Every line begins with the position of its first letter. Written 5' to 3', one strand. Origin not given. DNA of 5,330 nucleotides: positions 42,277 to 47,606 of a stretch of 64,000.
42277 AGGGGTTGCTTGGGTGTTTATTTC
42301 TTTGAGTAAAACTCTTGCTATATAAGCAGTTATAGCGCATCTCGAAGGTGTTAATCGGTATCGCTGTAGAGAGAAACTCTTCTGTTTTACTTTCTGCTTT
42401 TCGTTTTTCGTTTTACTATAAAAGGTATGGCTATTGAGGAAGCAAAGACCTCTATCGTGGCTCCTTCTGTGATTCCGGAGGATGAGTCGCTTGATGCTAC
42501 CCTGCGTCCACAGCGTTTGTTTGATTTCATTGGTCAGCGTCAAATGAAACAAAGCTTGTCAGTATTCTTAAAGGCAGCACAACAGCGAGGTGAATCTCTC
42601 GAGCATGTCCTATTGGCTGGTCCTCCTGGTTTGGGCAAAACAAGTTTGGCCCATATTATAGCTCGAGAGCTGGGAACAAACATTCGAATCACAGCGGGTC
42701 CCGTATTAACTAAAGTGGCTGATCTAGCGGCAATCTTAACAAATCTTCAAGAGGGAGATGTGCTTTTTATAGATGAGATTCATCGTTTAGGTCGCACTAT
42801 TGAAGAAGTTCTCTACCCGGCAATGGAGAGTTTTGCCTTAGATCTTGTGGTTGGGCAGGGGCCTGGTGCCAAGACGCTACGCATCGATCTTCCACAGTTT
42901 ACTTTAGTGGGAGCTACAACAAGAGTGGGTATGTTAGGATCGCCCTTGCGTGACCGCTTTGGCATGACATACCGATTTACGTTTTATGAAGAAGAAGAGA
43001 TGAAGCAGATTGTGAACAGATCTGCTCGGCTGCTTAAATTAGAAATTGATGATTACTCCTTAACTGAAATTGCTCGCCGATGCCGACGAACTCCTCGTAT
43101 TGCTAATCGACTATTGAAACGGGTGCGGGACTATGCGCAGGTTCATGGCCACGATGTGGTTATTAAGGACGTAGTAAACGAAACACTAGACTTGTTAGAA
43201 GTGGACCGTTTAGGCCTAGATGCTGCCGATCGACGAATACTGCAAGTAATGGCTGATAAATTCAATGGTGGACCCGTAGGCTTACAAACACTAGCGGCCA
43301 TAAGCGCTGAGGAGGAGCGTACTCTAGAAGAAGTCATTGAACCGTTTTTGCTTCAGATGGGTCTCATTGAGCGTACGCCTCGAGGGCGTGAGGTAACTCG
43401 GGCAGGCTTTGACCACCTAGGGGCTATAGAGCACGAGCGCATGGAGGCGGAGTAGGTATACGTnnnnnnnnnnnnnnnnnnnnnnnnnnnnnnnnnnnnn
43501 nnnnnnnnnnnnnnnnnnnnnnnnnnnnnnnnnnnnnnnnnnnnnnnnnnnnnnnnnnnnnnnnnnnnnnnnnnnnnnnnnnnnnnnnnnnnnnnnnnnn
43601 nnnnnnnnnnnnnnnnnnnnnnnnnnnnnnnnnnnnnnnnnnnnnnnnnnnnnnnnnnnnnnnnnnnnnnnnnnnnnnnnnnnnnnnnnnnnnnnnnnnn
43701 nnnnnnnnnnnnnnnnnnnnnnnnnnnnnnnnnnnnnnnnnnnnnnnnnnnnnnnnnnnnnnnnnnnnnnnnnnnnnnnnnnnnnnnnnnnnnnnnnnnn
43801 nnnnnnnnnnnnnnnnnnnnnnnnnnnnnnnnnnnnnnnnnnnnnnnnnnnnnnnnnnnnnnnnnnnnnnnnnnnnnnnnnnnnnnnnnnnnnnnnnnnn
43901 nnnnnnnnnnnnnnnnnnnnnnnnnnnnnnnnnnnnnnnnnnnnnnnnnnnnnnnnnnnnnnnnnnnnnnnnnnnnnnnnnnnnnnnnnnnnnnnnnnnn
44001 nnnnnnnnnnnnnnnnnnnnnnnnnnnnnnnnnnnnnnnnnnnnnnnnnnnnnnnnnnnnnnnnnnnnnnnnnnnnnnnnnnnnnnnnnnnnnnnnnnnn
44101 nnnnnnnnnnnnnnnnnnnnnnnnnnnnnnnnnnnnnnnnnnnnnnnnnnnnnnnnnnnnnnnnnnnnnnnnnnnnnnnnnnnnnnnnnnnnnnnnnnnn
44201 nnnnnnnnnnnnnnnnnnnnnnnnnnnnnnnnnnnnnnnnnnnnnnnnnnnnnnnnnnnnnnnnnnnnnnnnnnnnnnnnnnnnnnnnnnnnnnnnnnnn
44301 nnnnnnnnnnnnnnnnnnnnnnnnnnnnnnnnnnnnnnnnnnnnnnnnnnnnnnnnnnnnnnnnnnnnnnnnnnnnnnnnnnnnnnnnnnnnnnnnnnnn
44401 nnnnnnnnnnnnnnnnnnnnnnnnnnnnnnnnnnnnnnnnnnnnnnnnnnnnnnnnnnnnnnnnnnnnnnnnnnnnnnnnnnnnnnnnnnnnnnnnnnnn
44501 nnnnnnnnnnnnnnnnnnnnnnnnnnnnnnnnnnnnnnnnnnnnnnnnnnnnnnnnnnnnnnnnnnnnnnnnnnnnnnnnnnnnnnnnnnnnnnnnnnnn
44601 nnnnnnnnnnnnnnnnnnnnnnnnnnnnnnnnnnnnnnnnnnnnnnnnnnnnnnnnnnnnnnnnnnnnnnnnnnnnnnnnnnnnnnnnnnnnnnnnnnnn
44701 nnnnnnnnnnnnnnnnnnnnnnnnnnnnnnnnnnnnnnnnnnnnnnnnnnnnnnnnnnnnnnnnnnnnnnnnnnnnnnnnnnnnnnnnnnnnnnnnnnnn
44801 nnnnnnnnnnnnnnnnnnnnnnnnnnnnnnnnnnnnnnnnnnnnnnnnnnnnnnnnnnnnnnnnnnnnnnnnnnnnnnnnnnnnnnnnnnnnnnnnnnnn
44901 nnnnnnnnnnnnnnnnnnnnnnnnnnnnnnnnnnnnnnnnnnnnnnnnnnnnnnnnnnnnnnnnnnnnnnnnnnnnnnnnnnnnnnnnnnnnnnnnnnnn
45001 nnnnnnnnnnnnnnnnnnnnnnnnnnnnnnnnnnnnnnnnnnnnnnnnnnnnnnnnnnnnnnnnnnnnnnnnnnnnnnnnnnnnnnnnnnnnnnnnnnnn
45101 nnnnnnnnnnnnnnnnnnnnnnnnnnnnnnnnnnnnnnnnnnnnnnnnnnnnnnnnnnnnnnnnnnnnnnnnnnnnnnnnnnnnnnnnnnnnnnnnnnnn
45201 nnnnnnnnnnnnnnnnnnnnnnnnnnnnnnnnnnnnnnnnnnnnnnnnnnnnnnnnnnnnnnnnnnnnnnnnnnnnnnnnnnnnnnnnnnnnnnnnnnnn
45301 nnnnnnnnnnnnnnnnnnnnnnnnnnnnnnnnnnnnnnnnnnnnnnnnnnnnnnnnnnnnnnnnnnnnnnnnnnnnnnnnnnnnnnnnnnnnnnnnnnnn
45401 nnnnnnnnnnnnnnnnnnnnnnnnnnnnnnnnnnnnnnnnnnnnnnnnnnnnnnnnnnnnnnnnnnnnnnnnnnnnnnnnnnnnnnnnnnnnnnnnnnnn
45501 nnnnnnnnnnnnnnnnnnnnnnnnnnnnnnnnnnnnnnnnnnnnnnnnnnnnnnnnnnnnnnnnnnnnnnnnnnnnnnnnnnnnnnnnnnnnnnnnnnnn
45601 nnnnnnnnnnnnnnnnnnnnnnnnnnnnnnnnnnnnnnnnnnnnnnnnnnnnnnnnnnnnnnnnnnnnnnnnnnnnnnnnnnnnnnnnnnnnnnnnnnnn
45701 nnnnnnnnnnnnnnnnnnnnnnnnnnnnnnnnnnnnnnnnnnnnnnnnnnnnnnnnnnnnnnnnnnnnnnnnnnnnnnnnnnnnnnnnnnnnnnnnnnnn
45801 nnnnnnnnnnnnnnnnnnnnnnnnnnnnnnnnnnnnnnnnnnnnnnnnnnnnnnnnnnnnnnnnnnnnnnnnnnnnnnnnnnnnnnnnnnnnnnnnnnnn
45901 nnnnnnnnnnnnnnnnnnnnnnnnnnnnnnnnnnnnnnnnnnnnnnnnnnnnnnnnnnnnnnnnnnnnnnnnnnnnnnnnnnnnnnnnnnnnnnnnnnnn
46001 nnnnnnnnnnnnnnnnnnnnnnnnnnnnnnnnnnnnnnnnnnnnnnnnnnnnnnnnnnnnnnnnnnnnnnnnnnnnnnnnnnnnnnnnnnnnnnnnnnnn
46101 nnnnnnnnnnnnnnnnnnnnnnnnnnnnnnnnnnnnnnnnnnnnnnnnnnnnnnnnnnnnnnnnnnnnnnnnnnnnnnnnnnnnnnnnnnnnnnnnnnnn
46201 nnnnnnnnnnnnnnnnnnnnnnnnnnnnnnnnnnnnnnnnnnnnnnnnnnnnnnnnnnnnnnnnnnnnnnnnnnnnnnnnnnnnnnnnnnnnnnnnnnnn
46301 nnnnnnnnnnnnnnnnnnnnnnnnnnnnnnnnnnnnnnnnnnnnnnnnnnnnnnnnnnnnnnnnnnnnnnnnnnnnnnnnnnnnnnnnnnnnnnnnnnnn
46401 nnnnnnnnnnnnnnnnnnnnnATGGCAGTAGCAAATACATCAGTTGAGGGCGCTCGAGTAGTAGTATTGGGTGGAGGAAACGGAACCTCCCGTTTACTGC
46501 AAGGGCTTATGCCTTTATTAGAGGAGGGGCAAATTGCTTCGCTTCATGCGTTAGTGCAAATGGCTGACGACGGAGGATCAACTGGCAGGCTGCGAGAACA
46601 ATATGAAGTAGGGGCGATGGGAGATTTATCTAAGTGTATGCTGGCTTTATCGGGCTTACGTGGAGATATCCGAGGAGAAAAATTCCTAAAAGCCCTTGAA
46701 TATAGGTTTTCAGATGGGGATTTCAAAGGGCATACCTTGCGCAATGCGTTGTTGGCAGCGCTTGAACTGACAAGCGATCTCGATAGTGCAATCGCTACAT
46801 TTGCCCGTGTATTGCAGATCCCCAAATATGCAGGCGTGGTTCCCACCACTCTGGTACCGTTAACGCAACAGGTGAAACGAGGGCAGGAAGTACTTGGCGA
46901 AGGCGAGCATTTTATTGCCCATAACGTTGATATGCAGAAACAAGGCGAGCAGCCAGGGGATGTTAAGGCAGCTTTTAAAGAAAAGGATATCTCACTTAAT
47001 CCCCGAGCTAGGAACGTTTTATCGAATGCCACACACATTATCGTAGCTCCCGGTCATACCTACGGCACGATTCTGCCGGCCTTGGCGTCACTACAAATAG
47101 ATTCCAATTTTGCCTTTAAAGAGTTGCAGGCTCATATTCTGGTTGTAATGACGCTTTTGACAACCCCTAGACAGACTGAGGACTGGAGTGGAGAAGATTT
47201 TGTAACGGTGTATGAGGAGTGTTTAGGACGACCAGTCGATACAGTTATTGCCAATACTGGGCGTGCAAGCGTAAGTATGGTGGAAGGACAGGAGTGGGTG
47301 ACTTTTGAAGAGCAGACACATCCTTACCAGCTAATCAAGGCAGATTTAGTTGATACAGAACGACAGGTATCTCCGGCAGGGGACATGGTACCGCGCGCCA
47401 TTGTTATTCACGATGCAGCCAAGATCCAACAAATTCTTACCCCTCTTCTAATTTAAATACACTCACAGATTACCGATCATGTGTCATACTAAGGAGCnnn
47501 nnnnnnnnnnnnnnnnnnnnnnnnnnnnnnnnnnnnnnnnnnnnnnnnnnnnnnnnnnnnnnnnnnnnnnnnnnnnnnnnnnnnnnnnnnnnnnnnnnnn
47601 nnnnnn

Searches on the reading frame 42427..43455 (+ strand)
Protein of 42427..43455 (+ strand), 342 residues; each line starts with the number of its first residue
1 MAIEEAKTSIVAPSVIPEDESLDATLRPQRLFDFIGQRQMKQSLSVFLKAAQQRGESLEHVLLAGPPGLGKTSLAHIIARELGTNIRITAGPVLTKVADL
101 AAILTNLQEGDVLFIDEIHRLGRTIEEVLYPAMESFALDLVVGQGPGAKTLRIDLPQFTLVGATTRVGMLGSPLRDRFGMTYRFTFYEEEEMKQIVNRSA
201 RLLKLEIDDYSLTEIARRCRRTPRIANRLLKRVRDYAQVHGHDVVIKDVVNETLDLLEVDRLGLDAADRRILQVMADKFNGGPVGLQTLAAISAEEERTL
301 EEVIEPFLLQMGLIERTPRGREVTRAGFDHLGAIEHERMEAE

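Call 22: search_protein_families(library=pfam, proteins=[window:42427-43455:+], max_evalue=0.0001)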
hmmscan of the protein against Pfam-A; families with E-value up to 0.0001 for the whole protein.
window:42427-43455:+ (342 aa): 9 families
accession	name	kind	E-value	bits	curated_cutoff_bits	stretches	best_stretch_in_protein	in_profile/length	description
PF05496.18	RuvB_N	-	2.1e-75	252.3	27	1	26-183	1-158/159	Holliday junction DNA helicase RuvB P-loop domain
PF17864.7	AAA_lid_4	-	9.8e-29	99.4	27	1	187-260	1-74/74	RuvB AAA lid domain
PF05491.19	RuvB_C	-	1e-25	89.9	24.7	1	262-331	2-71/72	RuvB C-terminal winged helix domain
PF00004.35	AAA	-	5.2e-20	72.7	21.2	1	61-184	1-129/131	ATPase family associated with various cellular activities (AAA)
PF07728.20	AAA_5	-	7.4e-10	39.4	22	1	60-178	1-139/139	AAA domain (dynein-related subfamily)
PF06068.19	TIP49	-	3.6e-07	30.1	23.8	1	33-89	25-81/347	TIP49 P-loop domain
PF05673.19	DUF815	-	1.6e-06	27.9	23.8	0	30-117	26-115/249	Protein of unknown function (DUF815)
PF13191.12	AAA_16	-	2.3e-05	25.4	32.6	0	37-88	5-58/167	AAA ATPase domain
PF20720.3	nSTAND3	-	7e-05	23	27.2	0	49-118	8-74/155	Novel STAND NTPase 3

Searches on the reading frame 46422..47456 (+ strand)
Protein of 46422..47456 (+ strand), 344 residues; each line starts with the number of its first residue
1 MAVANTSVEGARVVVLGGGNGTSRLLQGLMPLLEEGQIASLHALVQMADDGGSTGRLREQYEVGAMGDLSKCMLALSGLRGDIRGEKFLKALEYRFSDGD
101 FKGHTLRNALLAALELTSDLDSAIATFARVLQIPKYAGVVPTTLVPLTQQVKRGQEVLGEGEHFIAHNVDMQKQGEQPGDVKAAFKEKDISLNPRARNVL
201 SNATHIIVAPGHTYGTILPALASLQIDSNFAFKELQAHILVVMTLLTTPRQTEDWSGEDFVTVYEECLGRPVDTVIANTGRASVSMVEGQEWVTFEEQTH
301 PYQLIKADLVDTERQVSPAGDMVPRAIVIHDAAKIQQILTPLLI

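Call 72: search_protein_families(library=pfam, proteins=[window:46422-47456:+], max_evalue=0.001)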
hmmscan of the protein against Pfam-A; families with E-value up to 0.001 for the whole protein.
window:46422-47456:+ (344 aa): 1 family
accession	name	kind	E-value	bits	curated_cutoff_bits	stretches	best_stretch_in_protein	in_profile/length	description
PF01933.23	CofD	-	1e-43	150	30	1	13-300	1-268/290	2-phospho-L-lactate transferase CofD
